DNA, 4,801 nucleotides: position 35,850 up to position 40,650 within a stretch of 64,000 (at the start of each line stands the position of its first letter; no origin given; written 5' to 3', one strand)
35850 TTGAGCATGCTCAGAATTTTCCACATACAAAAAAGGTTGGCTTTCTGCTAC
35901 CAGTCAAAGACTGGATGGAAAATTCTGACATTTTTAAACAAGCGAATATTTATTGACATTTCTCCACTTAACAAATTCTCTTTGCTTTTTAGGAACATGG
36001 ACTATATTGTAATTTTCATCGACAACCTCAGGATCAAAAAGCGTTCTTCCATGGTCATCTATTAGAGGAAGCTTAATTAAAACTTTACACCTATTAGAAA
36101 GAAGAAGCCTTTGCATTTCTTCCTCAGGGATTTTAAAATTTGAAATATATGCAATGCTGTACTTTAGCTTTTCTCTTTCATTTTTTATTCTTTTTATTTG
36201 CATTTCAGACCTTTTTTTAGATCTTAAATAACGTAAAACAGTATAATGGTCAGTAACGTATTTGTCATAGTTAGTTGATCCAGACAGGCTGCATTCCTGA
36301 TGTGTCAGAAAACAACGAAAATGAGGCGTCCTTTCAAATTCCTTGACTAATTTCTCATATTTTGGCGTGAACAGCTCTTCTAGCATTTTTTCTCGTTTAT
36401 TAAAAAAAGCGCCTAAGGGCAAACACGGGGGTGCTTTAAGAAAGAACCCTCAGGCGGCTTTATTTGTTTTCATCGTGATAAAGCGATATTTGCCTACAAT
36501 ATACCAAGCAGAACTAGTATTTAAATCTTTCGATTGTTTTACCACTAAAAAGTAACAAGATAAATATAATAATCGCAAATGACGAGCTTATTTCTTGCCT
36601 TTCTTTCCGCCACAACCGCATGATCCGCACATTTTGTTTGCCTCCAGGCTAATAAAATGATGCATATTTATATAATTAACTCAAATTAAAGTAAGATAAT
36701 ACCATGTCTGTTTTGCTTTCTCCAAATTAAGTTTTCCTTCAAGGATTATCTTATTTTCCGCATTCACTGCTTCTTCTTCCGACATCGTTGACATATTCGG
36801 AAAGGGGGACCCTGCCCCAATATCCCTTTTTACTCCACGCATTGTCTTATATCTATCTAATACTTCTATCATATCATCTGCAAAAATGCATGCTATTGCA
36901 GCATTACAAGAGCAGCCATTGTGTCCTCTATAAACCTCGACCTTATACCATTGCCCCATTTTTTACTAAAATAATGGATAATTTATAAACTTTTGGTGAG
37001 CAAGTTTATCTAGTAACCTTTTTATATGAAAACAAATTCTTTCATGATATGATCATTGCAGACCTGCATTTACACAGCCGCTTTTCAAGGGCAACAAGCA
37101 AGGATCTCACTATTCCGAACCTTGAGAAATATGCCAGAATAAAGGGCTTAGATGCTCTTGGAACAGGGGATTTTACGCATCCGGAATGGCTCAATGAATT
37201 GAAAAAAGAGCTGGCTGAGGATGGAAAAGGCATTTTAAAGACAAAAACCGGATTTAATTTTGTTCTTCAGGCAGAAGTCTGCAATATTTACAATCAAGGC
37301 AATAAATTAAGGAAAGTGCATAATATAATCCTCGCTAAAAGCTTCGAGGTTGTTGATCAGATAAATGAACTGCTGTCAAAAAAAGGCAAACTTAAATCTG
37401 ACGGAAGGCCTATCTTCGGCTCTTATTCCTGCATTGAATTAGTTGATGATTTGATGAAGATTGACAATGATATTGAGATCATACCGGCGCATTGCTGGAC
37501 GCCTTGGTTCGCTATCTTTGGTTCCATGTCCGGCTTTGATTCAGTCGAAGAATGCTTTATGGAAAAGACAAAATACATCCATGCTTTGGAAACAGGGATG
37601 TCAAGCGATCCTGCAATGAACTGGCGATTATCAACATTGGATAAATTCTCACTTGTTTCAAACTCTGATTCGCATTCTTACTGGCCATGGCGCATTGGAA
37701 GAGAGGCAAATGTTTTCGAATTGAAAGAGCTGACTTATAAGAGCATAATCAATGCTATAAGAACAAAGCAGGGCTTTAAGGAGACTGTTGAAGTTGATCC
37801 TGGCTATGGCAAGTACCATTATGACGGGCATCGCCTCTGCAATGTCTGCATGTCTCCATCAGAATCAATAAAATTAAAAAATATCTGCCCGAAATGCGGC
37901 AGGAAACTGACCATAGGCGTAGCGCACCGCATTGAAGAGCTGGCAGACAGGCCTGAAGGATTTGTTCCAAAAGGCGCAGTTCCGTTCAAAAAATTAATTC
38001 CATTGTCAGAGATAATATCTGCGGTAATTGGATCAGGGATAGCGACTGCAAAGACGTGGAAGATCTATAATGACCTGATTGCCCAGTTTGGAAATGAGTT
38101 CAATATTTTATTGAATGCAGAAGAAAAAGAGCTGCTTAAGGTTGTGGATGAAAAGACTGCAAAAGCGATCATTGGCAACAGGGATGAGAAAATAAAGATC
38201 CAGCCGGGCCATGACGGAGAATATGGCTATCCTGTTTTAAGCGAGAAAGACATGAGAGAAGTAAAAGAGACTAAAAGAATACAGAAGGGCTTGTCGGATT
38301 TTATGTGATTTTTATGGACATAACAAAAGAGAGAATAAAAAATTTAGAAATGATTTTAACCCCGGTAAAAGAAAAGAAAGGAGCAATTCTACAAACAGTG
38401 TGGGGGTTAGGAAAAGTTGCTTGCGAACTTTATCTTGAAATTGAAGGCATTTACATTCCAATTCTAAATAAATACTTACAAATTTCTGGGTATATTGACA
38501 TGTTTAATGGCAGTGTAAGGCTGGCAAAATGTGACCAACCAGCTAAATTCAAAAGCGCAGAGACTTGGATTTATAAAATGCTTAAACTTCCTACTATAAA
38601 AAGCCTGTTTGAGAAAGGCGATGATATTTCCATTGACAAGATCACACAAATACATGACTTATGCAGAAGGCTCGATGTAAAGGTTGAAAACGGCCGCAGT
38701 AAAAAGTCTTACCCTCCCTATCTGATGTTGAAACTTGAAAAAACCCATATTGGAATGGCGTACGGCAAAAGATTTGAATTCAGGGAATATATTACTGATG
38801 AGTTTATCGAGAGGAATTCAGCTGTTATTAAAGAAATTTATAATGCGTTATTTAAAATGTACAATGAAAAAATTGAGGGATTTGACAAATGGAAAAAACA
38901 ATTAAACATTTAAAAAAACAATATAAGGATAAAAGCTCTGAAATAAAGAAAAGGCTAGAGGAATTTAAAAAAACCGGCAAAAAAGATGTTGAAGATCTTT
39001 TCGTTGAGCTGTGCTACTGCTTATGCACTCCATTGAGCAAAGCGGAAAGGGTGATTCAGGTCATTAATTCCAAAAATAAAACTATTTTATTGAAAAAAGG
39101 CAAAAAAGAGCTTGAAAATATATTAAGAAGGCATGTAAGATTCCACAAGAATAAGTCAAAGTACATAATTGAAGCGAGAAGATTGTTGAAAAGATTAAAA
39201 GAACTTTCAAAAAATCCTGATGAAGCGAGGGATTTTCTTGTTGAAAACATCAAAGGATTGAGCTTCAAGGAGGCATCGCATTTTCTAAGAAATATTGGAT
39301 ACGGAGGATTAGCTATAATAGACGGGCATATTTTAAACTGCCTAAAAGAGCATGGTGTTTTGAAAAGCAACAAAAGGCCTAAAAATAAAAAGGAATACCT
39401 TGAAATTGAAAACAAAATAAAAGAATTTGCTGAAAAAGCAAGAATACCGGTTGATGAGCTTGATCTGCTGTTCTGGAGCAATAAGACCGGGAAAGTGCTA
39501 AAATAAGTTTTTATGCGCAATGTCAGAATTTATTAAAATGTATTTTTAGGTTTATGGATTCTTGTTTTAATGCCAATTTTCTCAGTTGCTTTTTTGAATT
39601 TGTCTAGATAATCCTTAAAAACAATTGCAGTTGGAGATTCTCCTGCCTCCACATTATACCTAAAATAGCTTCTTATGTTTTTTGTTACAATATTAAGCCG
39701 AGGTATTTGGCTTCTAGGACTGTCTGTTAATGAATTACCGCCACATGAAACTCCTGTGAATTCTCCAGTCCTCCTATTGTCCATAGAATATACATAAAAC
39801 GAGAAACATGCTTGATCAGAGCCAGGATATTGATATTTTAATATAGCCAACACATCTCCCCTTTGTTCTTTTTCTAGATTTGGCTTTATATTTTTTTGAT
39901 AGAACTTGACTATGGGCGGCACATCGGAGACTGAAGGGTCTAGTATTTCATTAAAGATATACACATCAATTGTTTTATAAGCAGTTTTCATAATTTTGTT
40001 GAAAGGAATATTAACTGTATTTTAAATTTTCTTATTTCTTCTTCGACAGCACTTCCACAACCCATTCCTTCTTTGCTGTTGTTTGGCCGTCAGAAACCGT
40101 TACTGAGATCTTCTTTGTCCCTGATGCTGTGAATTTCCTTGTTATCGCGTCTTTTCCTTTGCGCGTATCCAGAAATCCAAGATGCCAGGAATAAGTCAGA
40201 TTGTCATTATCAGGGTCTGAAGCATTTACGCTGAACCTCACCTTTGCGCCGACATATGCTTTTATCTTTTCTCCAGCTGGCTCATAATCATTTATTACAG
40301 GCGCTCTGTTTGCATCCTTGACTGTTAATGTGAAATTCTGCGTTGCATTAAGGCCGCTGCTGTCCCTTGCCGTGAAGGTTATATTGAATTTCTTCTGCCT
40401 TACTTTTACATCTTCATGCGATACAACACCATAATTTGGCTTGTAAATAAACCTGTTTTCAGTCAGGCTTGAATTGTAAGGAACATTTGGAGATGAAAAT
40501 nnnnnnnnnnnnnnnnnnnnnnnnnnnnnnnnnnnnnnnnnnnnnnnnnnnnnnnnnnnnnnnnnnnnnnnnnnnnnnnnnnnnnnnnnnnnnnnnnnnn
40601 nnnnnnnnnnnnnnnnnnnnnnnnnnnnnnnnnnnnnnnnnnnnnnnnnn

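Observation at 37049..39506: Compact base-damage repair cluster: EndoQ-like PHP nuclease, overlapping unknown gene, Ogg2-type glycosylase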

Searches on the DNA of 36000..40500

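Call 63: search_rna_families(source=window, start=36000, end=40500, threshold=evalue, max_evalue=1)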
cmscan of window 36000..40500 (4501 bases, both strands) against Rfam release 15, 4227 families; matches with E-value up to 1: 1.
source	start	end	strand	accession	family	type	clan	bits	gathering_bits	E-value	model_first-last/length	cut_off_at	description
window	36462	36623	+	RF04321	tmRNA_permuted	Gene;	-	19.7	47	0.47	1-213/213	no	permuted transfer-messenger RNA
